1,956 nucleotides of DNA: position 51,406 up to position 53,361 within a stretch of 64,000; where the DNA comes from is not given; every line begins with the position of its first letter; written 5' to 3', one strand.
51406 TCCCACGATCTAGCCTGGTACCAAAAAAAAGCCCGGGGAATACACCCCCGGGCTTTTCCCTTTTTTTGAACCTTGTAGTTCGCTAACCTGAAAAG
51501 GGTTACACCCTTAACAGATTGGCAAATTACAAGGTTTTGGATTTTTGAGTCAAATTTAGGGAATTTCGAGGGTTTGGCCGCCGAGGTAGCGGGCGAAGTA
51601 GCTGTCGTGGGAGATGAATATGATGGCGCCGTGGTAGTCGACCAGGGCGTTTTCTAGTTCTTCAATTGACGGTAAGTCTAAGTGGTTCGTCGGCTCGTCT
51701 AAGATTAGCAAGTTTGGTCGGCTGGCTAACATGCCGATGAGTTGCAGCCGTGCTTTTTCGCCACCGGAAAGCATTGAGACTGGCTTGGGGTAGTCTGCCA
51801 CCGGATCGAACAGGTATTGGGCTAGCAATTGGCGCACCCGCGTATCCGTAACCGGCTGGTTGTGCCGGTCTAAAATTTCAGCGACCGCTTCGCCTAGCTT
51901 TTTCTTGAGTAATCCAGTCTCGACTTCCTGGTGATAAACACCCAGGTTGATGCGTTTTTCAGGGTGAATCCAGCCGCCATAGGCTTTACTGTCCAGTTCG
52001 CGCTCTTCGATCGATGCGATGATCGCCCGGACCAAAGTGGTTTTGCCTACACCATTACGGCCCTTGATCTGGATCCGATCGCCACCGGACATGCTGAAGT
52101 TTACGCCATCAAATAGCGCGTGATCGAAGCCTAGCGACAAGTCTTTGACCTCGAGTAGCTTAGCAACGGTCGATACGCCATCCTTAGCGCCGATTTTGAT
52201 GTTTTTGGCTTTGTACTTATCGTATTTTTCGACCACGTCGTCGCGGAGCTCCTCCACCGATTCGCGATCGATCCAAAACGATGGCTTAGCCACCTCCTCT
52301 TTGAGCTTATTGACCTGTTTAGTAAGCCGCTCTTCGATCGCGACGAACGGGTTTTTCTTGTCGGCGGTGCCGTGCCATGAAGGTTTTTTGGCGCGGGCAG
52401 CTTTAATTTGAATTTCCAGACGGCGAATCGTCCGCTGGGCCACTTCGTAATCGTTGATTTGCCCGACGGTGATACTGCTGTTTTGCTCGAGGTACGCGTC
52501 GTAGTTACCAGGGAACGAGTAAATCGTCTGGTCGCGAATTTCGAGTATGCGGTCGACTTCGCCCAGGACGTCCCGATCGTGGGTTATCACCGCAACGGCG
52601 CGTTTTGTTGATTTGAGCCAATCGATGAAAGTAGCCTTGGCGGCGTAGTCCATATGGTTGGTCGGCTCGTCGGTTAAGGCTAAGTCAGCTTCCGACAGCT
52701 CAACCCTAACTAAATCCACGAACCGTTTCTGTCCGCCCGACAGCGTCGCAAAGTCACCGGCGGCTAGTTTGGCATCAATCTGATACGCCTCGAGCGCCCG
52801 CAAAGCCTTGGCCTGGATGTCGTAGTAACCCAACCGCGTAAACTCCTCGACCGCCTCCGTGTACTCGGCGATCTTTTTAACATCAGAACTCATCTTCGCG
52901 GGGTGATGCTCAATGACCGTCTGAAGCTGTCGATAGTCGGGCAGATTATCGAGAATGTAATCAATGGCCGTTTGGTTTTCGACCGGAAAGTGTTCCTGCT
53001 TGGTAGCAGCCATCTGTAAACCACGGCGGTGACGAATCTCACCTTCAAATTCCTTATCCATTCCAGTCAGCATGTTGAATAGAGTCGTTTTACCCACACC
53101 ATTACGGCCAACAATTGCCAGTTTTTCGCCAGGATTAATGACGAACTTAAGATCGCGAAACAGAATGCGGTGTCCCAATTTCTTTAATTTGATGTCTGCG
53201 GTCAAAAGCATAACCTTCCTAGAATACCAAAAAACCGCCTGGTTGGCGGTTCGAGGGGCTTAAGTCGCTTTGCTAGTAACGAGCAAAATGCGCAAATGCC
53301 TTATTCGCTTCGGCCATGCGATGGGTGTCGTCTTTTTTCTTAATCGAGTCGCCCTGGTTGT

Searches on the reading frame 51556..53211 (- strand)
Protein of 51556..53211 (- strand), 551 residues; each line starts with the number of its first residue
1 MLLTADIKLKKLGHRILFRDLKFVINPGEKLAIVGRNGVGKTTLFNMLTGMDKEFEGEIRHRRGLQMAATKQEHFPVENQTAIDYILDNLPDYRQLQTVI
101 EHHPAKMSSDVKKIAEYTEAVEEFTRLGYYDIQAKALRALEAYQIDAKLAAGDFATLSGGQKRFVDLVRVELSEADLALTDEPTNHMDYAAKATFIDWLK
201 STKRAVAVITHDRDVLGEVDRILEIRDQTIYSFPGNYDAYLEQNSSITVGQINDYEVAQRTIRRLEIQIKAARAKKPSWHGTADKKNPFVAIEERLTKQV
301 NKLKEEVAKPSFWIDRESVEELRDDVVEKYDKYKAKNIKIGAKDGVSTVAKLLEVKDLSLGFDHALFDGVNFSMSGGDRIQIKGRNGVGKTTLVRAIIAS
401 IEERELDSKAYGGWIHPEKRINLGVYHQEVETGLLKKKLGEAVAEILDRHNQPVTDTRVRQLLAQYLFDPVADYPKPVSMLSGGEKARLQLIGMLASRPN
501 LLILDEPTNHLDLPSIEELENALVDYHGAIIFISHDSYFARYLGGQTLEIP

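Call 89: search_protein_families(library=pfam, proteins=[window:51556-53211:-], max_evalue=0.01)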
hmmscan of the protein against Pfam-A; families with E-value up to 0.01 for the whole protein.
window:51556-53211:- (551 aa): 28 families (the best 25 are shown)
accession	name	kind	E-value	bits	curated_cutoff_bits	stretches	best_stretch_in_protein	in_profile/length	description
PF00005.33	ABC_tran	-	4.4e-42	144.4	25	2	19-185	2-137/137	ABC transporter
PF13304.12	AAA_21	-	1.6e-15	58.4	27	1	464-539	221-302/304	AAA domain, putative AbiEii toxin, Type IV TA system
PF02463.25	SMC_N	-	4.4e-10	39.8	40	1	31-227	27-213/220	RecF/RecN/SMC N terminal domain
PF12848.13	ABC_tran_Xtn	-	1.6e-07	31.7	25.9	1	223-276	1-54/85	ABC transporter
PF13555.12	AAA_29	-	3.8e-07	30.2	27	0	366-399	11-44/61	P-loop containing region of AAA domain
PF13476.12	AAA_23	-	6.5e-07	30.6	27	0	25-49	15-40/201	AAA domain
PF03266.21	NTPase_1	-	7.4e-07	29.6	23.9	0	379-407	1-29/168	NTPase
PF01926.29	MMR_HSR1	-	1.3e-06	29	21.9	1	31-52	2-23/113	50S ribosome-binding GTPase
PF03193.22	RsgA_GTPase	-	2e-06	28.2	30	1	21-78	100-157/174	RsgA GTPase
PF13401.12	AAA_22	-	2.9e-06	28.1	27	0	382-519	10-104/130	AAA domain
PF05729.18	NACHT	-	7.4e-06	26.3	26.7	1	380-409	3-32/167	NACHT domain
PF00931.28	NB-ARC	-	1.8e-05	24.6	23.5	0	379-403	20-44/248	NB-ARC domain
PF00006.31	ATP-synt_ab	-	3.1e-05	24.1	29.5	0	21-49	7-35/213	ATP synthase alpha/beta family, nucleotide-binding domain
PF13191.12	AAA_16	-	5.9e-05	24.1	32.6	0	382-452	29-96/167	AAA ATPase domain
PF20720.3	nSTAND3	-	0.00012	22.3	27.2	0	30-49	19-38/155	Novel STAND NTPase 3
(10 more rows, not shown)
